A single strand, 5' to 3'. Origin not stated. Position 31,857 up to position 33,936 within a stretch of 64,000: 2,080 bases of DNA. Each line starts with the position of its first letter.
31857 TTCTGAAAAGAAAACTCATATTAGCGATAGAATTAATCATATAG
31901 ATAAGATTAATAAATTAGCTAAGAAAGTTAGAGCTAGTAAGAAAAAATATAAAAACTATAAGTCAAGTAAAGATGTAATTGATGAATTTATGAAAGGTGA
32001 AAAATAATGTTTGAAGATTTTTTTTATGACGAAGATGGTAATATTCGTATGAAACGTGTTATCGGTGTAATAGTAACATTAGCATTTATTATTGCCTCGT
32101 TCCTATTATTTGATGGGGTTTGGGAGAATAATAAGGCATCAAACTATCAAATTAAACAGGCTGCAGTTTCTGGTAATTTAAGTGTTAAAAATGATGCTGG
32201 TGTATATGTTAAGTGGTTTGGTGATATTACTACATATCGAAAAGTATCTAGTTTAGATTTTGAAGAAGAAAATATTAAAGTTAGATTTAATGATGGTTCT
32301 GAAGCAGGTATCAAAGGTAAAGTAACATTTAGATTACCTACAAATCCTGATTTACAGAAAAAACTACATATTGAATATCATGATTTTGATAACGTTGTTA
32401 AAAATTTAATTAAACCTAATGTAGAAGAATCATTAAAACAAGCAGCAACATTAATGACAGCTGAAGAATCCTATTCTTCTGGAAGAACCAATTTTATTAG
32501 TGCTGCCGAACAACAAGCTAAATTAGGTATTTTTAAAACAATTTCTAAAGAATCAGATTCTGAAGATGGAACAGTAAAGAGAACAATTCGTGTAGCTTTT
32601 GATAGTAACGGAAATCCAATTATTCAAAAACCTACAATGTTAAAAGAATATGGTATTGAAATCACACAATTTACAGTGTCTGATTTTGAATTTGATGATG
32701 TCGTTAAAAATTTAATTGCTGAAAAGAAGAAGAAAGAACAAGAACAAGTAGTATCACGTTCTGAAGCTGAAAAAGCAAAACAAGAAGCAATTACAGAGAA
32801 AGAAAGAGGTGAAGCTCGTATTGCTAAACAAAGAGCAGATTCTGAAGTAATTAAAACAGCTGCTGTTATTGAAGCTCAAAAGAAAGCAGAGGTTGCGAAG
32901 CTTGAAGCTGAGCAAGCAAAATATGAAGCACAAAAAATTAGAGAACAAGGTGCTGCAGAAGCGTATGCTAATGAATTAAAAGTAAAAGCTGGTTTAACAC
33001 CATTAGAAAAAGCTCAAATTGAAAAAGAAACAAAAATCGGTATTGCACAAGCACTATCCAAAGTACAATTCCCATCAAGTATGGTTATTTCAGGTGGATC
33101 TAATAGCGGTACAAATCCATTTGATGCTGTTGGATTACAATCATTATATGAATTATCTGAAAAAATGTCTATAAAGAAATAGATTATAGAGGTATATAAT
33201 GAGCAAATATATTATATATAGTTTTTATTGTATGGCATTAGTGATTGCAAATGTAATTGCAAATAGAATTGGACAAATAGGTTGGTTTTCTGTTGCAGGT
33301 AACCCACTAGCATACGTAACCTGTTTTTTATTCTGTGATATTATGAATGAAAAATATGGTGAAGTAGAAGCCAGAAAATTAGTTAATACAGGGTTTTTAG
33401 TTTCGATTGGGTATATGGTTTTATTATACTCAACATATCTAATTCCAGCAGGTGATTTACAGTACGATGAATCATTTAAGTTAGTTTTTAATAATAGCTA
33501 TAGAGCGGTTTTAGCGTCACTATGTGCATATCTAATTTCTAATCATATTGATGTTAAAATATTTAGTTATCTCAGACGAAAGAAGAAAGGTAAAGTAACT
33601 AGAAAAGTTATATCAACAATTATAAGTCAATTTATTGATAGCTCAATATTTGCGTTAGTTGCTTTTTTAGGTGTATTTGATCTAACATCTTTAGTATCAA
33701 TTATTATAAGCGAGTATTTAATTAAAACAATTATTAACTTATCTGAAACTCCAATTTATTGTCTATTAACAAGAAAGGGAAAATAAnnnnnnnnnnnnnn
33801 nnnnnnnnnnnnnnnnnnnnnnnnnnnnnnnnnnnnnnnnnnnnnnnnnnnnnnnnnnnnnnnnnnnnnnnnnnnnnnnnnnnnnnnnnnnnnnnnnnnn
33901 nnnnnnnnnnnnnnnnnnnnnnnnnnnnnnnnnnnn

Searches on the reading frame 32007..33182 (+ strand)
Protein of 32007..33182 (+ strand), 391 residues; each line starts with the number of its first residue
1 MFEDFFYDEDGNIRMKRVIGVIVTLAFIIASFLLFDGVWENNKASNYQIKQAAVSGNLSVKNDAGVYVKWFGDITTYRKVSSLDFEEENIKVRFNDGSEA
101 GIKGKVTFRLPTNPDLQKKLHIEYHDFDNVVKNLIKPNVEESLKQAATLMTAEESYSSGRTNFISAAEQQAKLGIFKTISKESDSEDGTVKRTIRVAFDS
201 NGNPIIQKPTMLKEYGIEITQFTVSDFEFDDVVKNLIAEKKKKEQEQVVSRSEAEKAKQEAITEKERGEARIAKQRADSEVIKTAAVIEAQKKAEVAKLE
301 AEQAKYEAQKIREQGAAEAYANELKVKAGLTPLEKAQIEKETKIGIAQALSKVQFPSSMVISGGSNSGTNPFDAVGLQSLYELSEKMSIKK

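Call 76: search_protein_families(library=pfam, proteins=[window:32007-33182:+], max_evalue=0.001)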
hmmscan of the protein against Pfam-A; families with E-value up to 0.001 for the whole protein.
window:32007-33182:+ (391 aa): 1 family
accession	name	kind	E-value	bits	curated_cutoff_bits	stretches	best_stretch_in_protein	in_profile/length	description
PF01145.31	Band_7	-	8.2e-16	59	23.6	1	56-260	15-175/176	SPFH domain / Band 7 family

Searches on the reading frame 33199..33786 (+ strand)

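Call 82: search_protein_families(library=pfam, proteins=[window:33199-33786:+], max_evalue=0.001)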
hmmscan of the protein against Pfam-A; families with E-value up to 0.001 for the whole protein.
window:33199-33786:+ (195 aa): 1 family
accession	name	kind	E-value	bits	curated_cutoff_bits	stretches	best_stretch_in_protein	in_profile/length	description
PF02592.20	Vut_1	-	8.2e-39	133.8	27.2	1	37-189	5-151/152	Putative vitamin uptake transporter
